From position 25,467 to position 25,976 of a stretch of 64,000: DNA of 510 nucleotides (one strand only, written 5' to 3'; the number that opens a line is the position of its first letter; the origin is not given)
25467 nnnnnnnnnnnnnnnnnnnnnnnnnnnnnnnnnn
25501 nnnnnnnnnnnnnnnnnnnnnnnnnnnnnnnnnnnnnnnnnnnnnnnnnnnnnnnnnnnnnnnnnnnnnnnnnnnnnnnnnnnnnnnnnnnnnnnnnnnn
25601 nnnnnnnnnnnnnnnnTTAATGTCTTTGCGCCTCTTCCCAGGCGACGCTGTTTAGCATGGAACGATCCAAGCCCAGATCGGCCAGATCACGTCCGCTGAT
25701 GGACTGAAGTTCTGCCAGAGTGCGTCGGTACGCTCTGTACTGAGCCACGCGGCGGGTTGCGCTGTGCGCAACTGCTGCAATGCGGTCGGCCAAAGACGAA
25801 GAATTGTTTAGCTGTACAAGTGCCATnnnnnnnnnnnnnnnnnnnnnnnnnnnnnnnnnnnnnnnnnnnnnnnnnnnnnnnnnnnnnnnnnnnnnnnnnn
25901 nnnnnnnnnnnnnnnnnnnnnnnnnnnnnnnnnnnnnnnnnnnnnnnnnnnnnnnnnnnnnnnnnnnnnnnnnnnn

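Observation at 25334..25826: DUF1127 gene followed by six anti-Shine-Dalgarno (CCUCCUCCC-loop) hairpins: a CcaF1/CcsR-type sRNA array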

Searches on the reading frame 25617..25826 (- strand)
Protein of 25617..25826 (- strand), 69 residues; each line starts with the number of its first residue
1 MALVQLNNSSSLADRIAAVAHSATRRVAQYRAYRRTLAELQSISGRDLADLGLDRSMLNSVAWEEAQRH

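Call 6: search_protein_families(library=pfam, proteins=[window:25617-25826:-], max_evalue=1)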
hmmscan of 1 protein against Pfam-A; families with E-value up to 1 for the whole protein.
window:25617-25826:- (69 aa): 1 family
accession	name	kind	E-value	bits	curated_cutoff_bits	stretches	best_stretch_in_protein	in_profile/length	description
PF06568.16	DUF1127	-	5.8e-10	39.2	23.3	1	25-57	3-35/37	Domain of unknown function (DUF1127)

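Call 10: find_related_loci(query=window:25620-25826:-, collection=genome_contigs, flank=2500)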
Query window:25620-25826:- (69 aa) in genome_contigs; peptide patterns used: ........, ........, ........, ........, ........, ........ (x = any residue, [..] = any of these).
600 stretches matched a pattern (row limit reached: there are more); 1 encode a relative of the query (tblastn E <= 1e-3); 1 distinct loci.
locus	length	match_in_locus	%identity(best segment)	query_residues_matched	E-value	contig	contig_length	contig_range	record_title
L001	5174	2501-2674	52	14-66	1e-13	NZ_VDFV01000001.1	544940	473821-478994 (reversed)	Rubellimicrobium roseum strain YIM 48858 Scaffold1_1, whole genome shotgun sequence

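Call 18: find_homologous_proteins(query=window:25620-25826:-, max_evalue=0.001)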
Query window:25620-25826:- (69 aa): 5 proteins with E <= 0.001 among 6 candidates.
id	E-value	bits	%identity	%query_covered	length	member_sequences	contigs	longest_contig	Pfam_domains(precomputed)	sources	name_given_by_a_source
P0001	6.6e-34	131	99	100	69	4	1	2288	PF06568.17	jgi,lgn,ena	jgi:uncharacterized protein YjiS (DUF1127 family)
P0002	3.7e-22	95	74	100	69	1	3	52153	PF06568.17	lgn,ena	-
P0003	3.9e-22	95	74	100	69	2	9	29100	PF06568.17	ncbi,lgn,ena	-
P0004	2.7e-6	45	52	75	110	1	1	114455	PF06568.17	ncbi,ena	-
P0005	1.3e-4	40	64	52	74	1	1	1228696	PF06568.17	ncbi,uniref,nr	ncbi:DUF1127 domain-containing protein [Oceanomicrobium pacificus]|uniref:DUF1127 domain-containing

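Call 19: find_encoding_contigs(protein=window:25620-25826:-, flank=3000, max_places=6)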
Protein window:25620-25826:- (69 aa): 23 contigs read that carry it; 6 places shown.
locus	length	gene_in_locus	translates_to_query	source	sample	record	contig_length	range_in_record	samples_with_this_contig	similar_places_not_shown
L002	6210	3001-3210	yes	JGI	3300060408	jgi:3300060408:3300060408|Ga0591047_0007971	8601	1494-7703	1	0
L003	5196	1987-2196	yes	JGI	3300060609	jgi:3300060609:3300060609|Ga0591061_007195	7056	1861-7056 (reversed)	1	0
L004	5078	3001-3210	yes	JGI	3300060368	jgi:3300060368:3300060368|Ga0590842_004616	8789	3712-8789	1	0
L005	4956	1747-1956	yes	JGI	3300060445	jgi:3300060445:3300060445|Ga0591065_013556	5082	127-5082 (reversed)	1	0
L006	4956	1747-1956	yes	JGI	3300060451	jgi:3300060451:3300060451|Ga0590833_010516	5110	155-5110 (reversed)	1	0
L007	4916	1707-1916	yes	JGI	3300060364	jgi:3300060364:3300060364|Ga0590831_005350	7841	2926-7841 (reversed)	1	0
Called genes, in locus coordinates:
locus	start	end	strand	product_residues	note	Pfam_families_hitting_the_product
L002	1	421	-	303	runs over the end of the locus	PF00892:EamA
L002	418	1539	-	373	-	PF02881:SRP54_N, PF06414:Zeta_toxin (weak), PF13604:AAA_30, PF00448:SRP54, PF13401:AAA_22 (weak)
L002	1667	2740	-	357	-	PF01883:FeS_assembly_P, PF10609:ParA, PF13614:AAA_31, PF01656:CbiA, PF02374:ArsA_ATPase (weak), PF09140:MipZ (weak)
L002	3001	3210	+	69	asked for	PF06568:YjiS-like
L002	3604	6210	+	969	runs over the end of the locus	PF00133:tRNA-synt_1, PF01406:tRNA-synt_1e (faint), PF09334:tRNA-synt_1g, PF08264:Anticodon_1, PF10458:Val_tRNA-synt_C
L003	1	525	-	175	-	?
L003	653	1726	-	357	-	PF01883:FeS_assembly_P, PF10609:ParA, PF13614:AAA_31, PF01656:CbiA, PF02374:ArsA_ATPase (weak), PF09140:MipZ (weak)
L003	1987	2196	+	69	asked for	PF06568:YjiS-like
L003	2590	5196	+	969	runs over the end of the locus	PF00133:tRNA-synt_1, PF01406:tRNA-synt_1e (faint), PF09334:tRNA-synt_1g, PF08264:Anticodon_1, PF10458:Val_tRNA-synt_C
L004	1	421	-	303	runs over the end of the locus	PF00892:EamA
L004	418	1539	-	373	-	PF02881:SRP54_N, PF06414:Zeta_toxin (weak), PF13604:AAA_30, PF00448:SRP54, PF13401:AAA_22 (weak)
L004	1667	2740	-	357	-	PF01883:FeS_assembly_P, PF10609:ParA, PF13614:AAA_31, PF01656:CbiA, PF02374:ArsA_ATPase (weak), PF09140:MipZ (weak)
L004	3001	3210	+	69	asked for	PF06568:YjiS-like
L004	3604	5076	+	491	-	?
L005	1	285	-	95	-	?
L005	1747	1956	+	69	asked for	PF06568:YjiS-like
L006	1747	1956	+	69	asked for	PF06568:YjiS-like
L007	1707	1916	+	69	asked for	PF06568:YjiS-like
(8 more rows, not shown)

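Call 20: find_encoding_contigs(protein=P0002, flank=3000, max_places=4)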
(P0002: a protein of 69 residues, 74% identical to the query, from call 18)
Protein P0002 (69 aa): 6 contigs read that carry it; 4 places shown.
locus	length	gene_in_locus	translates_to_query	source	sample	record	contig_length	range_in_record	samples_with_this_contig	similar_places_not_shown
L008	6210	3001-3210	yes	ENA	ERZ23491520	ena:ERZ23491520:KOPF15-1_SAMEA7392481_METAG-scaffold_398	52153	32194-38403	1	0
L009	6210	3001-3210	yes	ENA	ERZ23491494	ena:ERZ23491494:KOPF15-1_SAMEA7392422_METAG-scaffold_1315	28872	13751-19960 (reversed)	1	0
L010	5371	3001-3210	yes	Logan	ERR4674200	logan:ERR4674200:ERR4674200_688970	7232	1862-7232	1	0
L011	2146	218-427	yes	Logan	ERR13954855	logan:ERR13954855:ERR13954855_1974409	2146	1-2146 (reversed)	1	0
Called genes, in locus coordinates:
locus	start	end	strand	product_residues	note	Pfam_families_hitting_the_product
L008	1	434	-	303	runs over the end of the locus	PF00892:EamA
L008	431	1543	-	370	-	PF02881:SRP54_N (weak), PF06414:Zeta_toxin (weak), PF13401:AAA_22 (weak), PF13604:AAA_30, PF00448:SRP54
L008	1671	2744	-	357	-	PF01883:FeS_assembly_P, PF10609:ParA, PF13614:AAA_31, PF01656:CbiA, PF02374:ArsA_ATPase (weak), PF09140:MipZ (weak)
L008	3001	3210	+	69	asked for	PF06568:YjiS-like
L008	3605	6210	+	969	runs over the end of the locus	PF00133:tRNA-synt_1, PF01406:tRNA-synt_1e (faint), PF09334:tRNA-synt_1g, PF08264:Anticodon_1, PF10458:Val_tRNA-synt_C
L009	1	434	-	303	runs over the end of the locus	PF00892:EamA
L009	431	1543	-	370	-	PF02881:SRP54_N (weak), PF06414:Zeta_toxin (weak), PF13401:AAA_22 (weak), PF13604:AAA_30, PF00448:SRP54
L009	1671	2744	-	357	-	PF01883:FeS_assembly_P, PF10609:ParA, PF13614:AAA_31, PF01656:CbiA, PF02374:ArsA_ATPase (weak), PF09140:MipZ (weak)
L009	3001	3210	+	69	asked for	PF06568:YjiS-like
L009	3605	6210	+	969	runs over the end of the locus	PF00133:tRNA-synt_1, PF01406:tRNA-synt_1e (faint), PF09334:tRNA-synt_1g, PF08264:Anticodon_1, PF10458:Val_tRNA-synt_C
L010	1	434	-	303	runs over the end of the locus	PF00892:EamA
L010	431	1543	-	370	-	PF02881:SRP54_N (weak), PF06414:Zeta_toxin (weak), PF13401:AAA_22 (weak), PF13604:AAA_30, PF00448:SRP54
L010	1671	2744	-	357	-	PF01883:FeS_assembly_P, PF10609:ParA, PF13614:AAA_31, PF01656:CbiA, PF02374:ArsA_ATPase (weak), PF09140:MipZ (weak)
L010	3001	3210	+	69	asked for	PF06568:YjiS-like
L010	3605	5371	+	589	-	?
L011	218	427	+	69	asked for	PF06568:YjiS-like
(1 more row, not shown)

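Call 21: find_encoding_contigs(protein=P0003, flank=3000, max_places=6)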
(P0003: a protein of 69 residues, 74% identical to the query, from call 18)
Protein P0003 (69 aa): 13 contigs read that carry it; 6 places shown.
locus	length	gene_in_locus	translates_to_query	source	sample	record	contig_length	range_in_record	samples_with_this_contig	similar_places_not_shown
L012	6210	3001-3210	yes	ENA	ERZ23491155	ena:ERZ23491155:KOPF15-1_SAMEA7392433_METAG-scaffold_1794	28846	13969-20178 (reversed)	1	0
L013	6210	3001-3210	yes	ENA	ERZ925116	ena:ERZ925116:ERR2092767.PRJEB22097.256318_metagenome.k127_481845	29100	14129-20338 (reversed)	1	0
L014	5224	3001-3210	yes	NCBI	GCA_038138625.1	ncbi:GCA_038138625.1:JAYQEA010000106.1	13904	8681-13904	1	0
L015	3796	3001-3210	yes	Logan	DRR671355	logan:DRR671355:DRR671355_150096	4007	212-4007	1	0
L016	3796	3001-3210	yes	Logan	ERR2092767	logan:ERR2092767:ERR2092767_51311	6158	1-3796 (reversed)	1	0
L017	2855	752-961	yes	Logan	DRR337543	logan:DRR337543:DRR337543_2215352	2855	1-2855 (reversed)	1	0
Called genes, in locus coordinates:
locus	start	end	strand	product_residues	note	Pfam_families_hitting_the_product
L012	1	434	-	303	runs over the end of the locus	PF00892:EamA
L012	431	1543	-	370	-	PF02881:SRP54_N, PF06414:Zeta_toxin (weak), PF13401:AAA_22 (weak), PF13604:AAA_30, PF00448:SRP54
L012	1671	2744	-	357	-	PF01883:FeS_assembly_P, PF10609:ParA, PF13614:AAA_31, PF01656:CbiA, PF02374:ArsA_ATPase (weak), PF09140:MipZ (weak)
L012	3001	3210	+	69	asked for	PF06568:YjiS-like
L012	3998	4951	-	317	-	-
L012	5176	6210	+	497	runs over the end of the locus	PF00133:tRNA-synt_1, PF09334:tRNA-synt_1g (weak), PF08264:Anticodon_1, PF10458:Val_tRNA-synt_C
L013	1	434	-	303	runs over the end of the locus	PF00892:EamA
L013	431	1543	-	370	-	PF02881:SRP54_N, PF06414:Zeta_toxin (weak), PF13401:AAA_22 (weak), PF13604:AAA_30, PF00448:SRP54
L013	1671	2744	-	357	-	PF01883:FeS_assembly_P, PF10609:ParA, PF13614:AAA_31, PF01656:CbiA, PF02374:ArsA_ATPase (weak), PF09140:MipZ (weak)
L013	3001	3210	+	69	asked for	PF06568:YjiS-like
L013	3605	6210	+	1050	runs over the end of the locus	PF00133:tRNA-synt_1, PF01406:tRNA-synt_1e (faint), PF09334:tRNA-synt_1g (faint), PF00133:tRNA-synt_1, PF08264:Anticodon_1, PF10458:Val_tRNA-synt_C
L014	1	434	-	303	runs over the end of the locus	PF00892:EamA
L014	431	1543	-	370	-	PF02881:SRP54_N, PF06414:Zeta_toxin (weak), PF13401:AAA_22 (weak), PF13604:AAA_30, PF00448:SRP54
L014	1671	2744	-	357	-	PF01883:FeS_assembly_P, PF10609:ParA, PF13614:AAA_31, PF01656:CbiA, PF02374:ArsA_ATPase (weak), PF09140:MipZ (weak)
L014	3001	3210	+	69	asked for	PF06568:YjiS-like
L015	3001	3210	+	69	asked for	PF06568:YjiS-like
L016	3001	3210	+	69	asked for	PF06568:YjiS-like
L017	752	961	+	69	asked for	PF06568:YjiS-like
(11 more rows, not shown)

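Call 22: find_encoding_contigs(protein=P0005, flank=3000, max_places=3)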
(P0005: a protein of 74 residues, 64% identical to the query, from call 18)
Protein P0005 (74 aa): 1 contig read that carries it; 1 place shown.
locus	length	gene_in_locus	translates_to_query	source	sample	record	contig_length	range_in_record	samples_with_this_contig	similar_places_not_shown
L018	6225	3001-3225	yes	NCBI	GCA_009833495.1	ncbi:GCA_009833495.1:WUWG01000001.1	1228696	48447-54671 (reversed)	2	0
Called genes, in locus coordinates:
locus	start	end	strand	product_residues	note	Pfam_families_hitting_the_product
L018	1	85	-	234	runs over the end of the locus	PF00005:ABC_tran, PF13304:AAA_21 (faint)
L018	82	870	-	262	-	PF00005:ABC_tran, PF13304:AAA_21 (faint), PF12399:BCA_ABC_TP_C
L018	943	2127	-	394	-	PF13433:Peripla_BP_5 (weak), PF13458:Peripla_BP_6, PF01094:ANF_receptor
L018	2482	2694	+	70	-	PF06568:YjiS-like (weak)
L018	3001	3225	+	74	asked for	PF06568:YjiS-like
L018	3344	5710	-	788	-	PF00580:UvrD-helicase, PF13245:AAA_19, PF13604:AAA_30 (faint), PF13361:UvrD_C, PF13538:UvrD_C_2 (faint), PF21196:PcrA_UvrD_tudor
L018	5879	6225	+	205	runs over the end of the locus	PF02525:Flavodoxin_2, PF03358:FMN_red (faint)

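Call 23: find_encoding_contigs(protein=P0004, flank=3000, max_places=3)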
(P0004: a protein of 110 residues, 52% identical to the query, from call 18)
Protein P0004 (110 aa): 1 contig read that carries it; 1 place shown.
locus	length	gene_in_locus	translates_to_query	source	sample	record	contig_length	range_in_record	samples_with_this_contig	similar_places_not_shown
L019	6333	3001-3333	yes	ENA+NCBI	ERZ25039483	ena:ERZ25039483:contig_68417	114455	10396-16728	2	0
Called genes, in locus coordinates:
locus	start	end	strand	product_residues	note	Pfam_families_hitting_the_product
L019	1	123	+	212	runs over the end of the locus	PF01618:MotA_ExbB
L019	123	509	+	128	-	PF02472:ExbD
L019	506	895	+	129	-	PF02472:ExbD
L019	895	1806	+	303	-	PF13103:TonB_2 (weak), PF03544:TonB_C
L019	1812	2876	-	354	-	PF01883:FeS_assembly_P, PF02374:ArsA_ATPase (weak), PF09140:MipZ, PF10609:ParA, PF13614:AAA_31, PF01656:CbiA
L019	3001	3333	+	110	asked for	PF06568:YjiS-like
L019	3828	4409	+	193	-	-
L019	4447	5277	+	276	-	PF20434:BD-FAE, PF12697:Abhydrolase_6 (weak)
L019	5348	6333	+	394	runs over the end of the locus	PF04348:LppC (weak), PF13433:Peripla_BP_5, PF13458:Peripla_BP_6, PF01094:ANF_receptor (weak)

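Call 33: find_homologous_proteins(query=A2, max_evalue=0.001)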
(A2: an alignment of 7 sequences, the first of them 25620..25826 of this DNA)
Query A2 (7 sequences) (69 aa, profile of the alignment): 1676 proteins with E <= 0.001 among 8000 candidates; the best 120 are listed.
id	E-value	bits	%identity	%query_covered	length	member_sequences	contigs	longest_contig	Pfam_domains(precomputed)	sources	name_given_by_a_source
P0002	2.1e-30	122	74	100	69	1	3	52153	PF06568.17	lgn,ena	-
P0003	4.7e-30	121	74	100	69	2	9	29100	PF06568.17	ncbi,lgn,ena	-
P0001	4.8e-28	115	99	100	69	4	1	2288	PF06568.17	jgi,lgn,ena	jgi:uncharacterized protein YjiS (DUF1127 family)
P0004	2.3e-25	106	52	75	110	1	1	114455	PF06568.17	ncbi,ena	-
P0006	9.9e-25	104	49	54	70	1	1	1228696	PF06568.17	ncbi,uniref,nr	ncbi:DUF1127 domain-containing protein [Oceanomicrobium pacificus]|uniref:DUF1127 domain-containing 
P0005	2.0e-24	103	64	52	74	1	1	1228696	PF06568.17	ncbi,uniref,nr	ncbi:DUF1127 domain-containing protein [Oceanomicrobium pacificus]|uniref:DUF1127 domain-containing 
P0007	4.9e-22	95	52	75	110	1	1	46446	PF06568.17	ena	-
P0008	7.0e-22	95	49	96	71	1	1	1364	PF06568.17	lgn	-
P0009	7.4e-22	95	48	94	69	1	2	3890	PF06568.17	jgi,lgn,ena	-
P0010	6.1e-21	92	52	84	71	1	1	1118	PF06568.17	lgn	-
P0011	6.9e-21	92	45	81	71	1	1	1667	PF06568.17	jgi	jgi:uncharacterized protein YjiS (DUF1127 family)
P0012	1.2e-20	91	52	77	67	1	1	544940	PF06568.17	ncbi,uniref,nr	ncbi:DUF1127 domain-containing protein [Rubellimicrobium roseum]|uniref:DUF1127 domain-containing pr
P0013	2.0e-20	90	49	83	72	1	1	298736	PF06568.17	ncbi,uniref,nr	ncbi:DUF1127 domain-containing protein [Oceaniglobus trochenteri]|uniref:DUF1127 domain-containing p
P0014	2.5e-20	90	56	78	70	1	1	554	PF06568.17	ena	-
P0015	3.0e-20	90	53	96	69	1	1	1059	PF06568.17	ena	-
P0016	3.2e-20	90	51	91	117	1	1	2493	PF06568.17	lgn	-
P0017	4.3e-20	89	47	96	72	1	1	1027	PF06568.17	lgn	-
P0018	5.2e-20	89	49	96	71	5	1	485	PF06568.17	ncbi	-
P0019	5.3e-20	89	44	99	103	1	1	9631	PF06568.17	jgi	jgi:uncharacterized protein YjiS (DUF1127 family)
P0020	7.7e-20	88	56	75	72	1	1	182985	PF06568.17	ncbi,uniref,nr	ncbi:DUF1127 domain-containing protein [Oceaniglobus indicus]|uniref:DUF1127 domain-containing prote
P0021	8.8e-20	88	42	86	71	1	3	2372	PF06568.17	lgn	-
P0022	9.3e-20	88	44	93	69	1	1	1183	PF06568.17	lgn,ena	-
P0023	9.5e-20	88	48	84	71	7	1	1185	PF06568.17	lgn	-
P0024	1.2e-19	88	55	84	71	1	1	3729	PF06568.17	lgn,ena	-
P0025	1.3e-19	88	46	83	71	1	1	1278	PF06568.17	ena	-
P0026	1.9e-19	87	56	59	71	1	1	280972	PF06568.17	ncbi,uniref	ncbi:DUF1127 domain-containing protein [Celeribacter arenosi]|uniref:YjiS-like domain-containing pro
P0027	2.3e-19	87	44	96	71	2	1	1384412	PF06568.17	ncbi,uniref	ncbi:DUF1127 domain-containing protein [Palleronia sp. KMU-117]|uniref:DUF1127 domain-containing pro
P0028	2.5e-19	87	53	83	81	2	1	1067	PF06568.17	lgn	-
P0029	2.6e-19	87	48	84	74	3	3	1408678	PF06568.17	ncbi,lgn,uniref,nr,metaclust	ncbi:putative small protein [Rubellimicrobium thermophilum DSM 16684]|uniref:Putative small protein 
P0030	3.1e-19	86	63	62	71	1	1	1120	PF06568.17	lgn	-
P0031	3.3e-19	86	53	80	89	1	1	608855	PF06568.17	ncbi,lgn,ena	-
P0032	3.4e-19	86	47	84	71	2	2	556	PF06568.17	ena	-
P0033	3.7e-19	86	52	84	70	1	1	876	PF06568.17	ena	-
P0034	4.2e-19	86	56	80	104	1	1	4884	PF06568.17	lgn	-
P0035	4.6e-19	86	47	93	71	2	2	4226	PF06568.17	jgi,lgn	-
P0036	4.6e-19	86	49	86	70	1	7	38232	PF06568.17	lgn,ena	-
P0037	4.7e-19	86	45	97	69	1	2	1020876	PF06568.17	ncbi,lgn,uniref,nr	ncbi:DUF1127 domain-containing protein [Limimaricola hongkongensis]|uniref:YjiS-like domain-containi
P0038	4.9e-19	86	53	90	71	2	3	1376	PF06568.17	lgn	-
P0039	5.2e-19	86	47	93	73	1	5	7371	PF06568.17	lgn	-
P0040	5.5e-19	86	63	75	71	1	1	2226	PF06568.17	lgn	-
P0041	6.1e-19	86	51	74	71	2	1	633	PF06568.17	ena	-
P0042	7.3e-19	85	45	96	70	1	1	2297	PF06568.17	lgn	-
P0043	8.1e-19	85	41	99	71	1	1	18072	PF06568.17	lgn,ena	-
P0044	8.6e-19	85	47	83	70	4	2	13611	PF06568.17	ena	-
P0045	9.2e-19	85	54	78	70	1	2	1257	PF06568.17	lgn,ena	-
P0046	9.5e-19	85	47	96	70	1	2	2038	PF06568.17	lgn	-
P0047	9.5e-19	85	43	94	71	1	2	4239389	PF06568.17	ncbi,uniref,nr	ncbi:MAG: DUF1127 domain-containing protein [Vannielia sp.]|uniref:DUF1127 domain-containing protein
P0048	9.7e-19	85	66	59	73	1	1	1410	PF06568.17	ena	-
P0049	1.0e-18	85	53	46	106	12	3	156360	PF06568.17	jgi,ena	jgi:uncharacterized protein YjiS (DUF1127 family)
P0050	1.1e-18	85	52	75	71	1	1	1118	PF06568.17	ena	-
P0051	1.2e-18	85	42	96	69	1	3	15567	PF06568.17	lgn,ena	-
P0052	1.3e-18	84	51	86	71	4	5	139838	PF06568.17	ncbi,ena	-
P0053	1.3e-18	84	47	93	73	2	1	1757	PF06568.17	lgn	-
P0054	1.5e-18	84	50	84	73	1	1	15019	PF06568.17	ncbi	-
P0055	1.5e-18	84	53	87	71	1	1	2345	PF06568.17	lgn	-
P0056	1.7e-18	84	47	97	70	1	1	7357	PF06568.17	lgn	-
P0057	1.7e-18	84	46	83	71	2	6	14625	PF06568.17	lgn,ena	-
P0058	1.7e-18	84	41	96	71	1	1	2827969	PF06568.17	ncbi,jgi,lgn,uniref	ncbi:DUF1127 domain-containing protein [Albirhodobacter sp. R86504]|jgi:uncharacterized protein YjiS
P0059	1.9e-18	84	51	80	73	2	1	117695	PF06568.17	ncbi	-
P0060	2.0e-18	84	59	59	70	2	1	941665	PF06568.17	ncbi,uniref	ncbi:DUF1127 domain-containing protein [Celeribacter sp.]|uniref:DUF1127 domain-containing protein n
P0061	2.0e-18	84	48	96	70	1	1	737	PF06568.17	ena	-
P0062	2.1e-18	84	50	96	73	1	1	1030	PF06568.17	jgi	jgi:uncharacterized protein YjiS (DUF1127 family)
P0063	2.3e-18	84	53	87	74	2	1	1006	PF06568.17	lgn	-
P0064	2.4e-18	84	52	84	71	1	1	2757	PF06568.17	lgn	-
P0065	2.4e-18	84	63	62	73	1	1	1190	PF06568.17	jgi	jgi:uncharacterized protein YjiS (DUF1127 family)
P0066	2.4e-18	84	50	78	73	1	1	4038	PF06568.17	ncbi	-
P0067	2.4e-18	84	39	88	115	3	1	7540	PF06568.17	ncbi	ncbi:MAG: DUF1127 domain-containing protein [Pseudomonadota bacterium]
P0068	2.6e-18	84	41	86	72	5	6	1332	PF06568.17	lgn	-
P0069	3.0e-18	83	49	59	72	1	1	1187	PF06568.17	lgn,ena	-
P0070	3.0e-18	83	45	84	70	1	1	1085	PF06568.17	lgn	-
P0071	3.5e-18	83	50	96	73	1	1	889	PF06568.17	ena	-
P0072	3.6e-18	83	44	83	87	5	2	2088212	PF06568.17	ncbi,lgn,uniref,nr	ncbi:hypothetical protein TRP8649_02005 [Pelagimonas phthalicica]|uniref:YjiS-like domain-containing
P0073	3.7e-18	83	52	81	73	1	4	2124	PF06568.17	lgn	-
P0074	3.8e-18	83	51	96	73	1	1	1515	PF06568.17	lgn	-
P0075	3.9e-18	83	49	80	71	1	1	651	PF06568.17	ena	-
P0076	4.3e-18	83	43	97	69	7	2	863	PF06568.17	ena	-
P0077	4.6e-18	83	42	93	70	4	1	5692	PF06568.17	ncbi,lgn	ncbi:MAG: DUF1127 domain-containing protein [Celeribacter marinus]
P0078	4.6e-18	83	43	96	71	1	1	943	PF06568.17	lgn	-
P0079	5.1e-18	83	43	97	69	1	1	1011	PF06568.17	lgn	-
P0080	5.5e-18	82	52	81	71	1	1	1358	PF06568.17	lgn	-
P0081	6.0e-18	82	48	88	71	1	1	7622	PF06568.17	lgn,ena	-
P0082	6.0e-18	82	49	96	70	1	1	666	PF06568.17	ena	-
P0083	6.1e-18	82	42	97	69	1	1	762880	PF06568.17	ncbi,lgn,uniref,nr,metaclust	ncbi:DUF1127 domain-containing protein [Limimaricola pyoseonensis]|uniref:YjiS-like domain-containin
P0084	6.1e-18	82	46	81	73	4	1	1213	PF06568.17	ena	-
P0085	6.2e-18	82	56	59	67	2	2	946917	PF06568.17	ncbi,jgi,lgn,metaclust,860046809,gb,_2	metaclust:\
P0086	6.4e-18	82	46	81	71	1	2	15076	PF06568.17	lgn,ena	-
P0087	6.5e-18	82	47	93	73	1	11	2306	PF06568.17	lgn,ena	-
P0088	6.6e-18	82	51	80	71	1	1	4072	PF06568.17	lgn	-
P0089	6.8e-18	82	52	84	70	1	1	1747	PF06568.17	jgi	jgi:uncharacterized protein YjiS (DUF1127 family)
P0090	6.9e-18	82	48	84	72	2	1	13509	PF06568.17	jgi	jgi:uncharacterized protein YjiS (DUF1127 family)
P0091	7.7e-18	82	47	87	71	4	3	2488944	PF06568.17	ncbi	-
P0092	8.5e-18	82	41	88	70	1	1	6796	PF06568.17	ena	-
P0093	9.5e-18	82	54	81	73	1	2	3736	PF06568.17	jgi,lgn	jgi:uncharacterized protein YjiS (DUF1127 family)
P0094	9.6e-18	82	43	84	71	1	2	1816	PF06568.17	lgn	-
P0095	1.0e-17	82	56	62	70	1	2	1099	PF06568.17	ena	-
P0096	1.0e-17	82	45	87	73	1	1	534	PF06568.17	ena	-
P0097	1.1e-17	82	51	80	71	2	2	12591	PF06568.17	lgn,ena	-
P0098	1.1e-17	82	42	96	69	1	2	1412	PF06568.17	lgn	-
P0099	1.1e-17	82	43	84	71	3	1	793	PF06568.17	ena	-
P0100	1.1e-17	81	51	99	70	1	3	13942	PF06568.17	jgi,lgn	jgi:uncharacterized protein YjiS (DUF1127 family)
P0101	1.2e-17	81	47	86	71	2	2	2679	PF06568.17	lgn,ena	-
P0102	1.3e-17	81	54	75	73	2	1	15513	PF06568.17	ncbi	-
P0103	1.3e-17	81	43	86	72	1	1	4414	PF06568.17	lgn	-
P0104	1.3e-17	81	46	86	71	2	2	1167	PF06568.17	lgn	-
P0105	1.3e-17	81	52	81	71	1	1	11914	PF06568.17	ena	-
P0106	1.4e-17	81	41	86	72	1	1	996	PF06568.17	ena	-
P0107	1.4e-17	81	46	96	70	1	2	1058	PF06568.17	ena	-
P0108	1.5e-17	81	51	86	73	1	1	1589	PF06568.17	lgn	-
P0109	1.5e-17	81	54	57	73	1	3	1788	PF06568.17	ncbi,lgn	-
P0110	1.5e-17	81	46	86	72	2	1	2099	PF06568.17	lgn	-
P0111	1.6e-17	81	48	96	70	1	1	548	PF06568.17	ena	-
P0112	1.6e-17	81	55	74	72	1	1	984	PF06568.17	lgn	-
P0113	1.6e-17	81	48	88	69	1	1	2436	PF06568.17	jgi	jgi:uncharacterized protein YjiS (DUF1127 family)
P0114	1.6e-17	81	42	87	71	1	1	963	PF06568.17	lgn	-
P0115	1.6e-17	81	47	90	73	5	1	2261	PF06568.17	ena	-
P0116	1.7e-17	81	47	86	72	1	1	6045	PF06568.17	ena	-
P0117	1.7e-17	81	63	58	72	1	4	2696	PF06568.17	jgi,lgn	jgi:uncharacterized protein YjiS (DUF1127 family)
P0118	1.7e-17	81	50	58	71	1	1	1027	PF06568.17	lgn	-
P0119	1.8e-17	81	45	94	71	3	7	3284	PF06568.17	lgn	-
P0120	1.8e-17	81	45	77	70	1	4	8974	PF06568.17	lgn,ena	-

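Call 36: find_encoding_contigs(protein=P0058, flank=3000, max_places=1)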
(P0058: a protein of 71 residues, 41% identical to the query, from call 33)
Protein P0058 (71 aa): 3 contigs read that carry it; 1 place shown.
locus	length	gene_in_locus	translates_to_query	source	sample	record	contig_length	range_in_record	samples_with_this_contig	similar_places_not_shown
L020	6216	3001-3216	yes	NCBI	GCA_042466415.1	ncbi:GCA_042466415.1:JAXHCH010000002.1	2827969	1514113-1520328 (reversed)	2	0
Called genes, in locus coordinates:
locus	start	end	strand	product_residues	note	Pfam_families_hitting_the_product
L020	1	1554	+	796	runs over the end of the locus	PF00580:UvrD-helicase, PF13245:AAA_19, PF13604:AAA_30 (faint), PF13361:UvrD_C, PF13538:UvrD_C_2 (faint)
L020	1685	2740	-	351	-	PF01883:FeS_assembly_P, PF01656:CbiA, PF02374:ArsA_ATPase (weak), PF09140:MipZ, PF10609:ParA, PF13614:AAA_31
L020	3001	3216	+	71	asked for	PF06568:YjiS-like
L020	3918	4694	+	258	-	PF04378:RsmJ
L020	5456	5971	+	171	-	PF02381:MraZ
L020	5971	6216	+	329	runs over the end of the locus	PF01795:Methyltransf_5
